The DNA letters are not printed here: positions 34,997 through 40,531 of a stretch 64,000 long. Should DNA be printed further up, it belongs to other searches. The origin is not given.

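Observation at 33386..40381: ECF sigma factor, then an anti-sigma-like membrane protein carrying a T9SS type B C-terminal domain, then a 1744-aa PKD/T9SS type B cargo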

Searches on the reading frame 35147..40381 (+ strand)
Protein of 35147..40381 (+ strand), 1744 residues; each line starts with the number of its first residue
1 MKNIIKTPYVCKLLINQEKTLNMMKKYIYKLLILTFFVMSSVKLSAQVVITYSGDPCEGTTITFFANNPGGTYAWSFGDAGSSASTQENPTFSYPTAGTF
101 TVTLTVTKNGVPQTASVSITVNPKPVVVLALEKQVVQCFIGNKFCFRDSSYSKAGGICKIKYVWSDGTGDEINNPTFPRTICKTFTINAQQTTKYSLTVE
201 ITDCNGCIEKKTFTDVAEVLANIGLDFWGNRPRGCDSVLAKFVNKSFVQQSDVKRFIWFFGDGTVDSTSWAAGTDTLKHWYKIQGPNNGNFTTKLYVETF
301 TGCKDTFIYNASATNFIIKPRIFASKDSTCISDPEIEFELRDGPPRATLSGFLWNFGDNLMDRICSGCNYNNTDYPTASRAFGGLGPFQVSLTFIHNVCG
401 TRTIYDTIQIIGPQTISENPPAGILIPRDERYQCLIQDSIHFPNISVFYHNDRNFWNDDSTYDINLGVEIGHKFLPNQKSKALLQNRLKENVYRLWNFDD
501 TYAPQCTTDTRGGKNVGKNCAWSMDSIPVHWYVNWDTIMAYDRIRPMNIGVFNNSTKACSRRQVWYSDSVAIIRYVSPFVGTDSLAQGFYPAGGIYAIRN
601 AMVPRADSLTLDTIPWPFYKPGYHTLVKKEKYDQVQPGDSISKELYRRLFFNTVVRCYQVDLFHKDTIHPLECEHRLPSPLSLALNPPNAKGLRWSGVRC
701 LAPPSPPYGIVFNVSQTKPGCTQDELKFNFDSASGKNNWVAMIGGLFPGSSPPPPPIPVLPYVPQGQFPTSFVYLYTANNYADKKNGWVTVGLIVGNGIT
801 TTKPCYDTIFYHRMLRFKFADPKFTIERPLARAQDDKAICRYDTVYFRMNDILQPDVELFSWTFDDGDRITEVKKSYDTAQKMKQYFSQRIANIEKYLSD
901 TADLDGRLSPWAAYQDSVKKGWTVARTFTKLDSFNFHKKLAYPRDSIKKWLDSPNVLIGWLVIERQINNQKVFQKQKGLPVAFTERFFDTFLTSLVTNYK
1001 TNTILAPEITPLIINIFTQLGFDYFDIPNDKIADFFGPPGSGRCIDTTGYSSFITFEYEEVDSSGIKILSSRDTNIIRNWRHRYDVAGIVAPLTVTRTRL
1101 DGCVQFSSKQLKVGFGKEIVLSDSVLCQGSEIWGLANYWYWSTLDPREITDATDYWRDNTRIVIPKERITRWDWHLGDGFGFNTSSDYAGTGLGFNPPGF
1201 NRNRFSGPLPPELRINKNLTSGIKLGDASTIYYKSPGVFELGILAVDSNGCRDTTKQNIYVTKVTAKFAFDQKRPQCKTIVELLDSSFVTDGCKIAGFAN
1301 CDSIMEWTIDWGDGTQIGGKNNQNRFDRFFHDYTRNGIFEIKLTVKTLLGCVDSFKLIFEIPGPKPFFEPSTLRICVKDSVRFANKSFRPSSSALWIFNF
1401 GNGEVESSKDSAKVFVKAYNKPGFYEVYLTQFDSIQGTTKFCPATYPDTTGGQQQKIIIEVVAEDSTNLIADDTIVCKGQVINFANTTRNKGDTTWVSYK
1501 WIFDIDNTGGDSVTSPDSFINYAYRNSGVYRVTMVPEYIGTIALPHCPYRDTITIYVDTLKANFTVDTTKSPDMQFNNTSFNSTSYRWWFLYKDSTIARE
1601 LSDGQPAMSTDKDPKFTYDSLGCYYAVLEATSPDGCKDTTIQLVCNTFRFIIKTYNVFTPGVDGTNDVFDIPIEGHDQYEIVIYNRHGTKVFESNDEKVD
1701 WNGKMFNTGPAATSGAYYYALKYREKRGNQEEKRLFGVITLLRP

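Call 7: search_protein_families(library=pfam, proteins=[window:35147-40381:+], max_evalue=0.1)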
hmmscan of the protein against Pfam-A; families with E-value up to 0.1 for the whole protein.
window:35147-40381:+ (1744 aa): 6 families
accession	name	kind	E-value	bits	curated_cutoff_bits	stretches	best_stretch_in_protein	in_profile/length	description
PF18911.6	PKD_4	-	1.8e-41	140.5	27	6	71-121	35-85/85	PKD domain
PF00801.26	PKD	-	3.2e-19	69.1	23.5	2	56-121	8-80/80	PKD domain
PF13585.12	CHU_C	-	8.5e-18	64.7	27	1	1652-1732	1-79/86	CHU_C Type IX secretion signal domain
PF22352.2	K319L-like_PKD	-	0.0075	16.7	27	1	72-121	30-84/84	K319L-like, PKD domain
PF16820.11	PKD_3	-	0.013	15.8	26.3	0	71-106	33-66/68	PKD-like domain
PF08329.16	ChitinaseA_N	-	0.021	14.9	21.2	0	1227-1262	73-108/133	Chitinase A, N-terminal domain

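Call 8: search_protein_families(library=ncbifam, proteins=[window:35147-40381:+], max_evalue=0.1)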
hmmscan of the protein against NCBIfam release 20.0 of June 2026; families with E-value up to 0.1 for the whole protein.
window:35147-40381:+ (1744 aa): 4 families
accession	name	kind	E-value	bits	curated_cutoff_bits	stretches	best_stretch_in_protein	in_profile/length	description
TIGR04131.1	Bac_Flav_CTERM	domain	1.1e-09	38.3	35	1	1653-1740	2-82/85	T9SS type B sorting domain-containing protein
TIGR00864.1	PCC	subfamily_domain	2.7e-06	24.1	1861.4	1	67-264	1248-1436/2700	polycystin cation channel protein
NF058578.1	CPR_pilus_PamR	equivalog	0.018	13.9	300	0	1308-1345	184-222/297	pilus system RbmA-like protein PamR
NF007202.0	PRK09623.1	equivalog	0.019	15.3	166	1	125-173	43-91/105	3-methyl-2-oxobutanoate dehydrogenase subunit delta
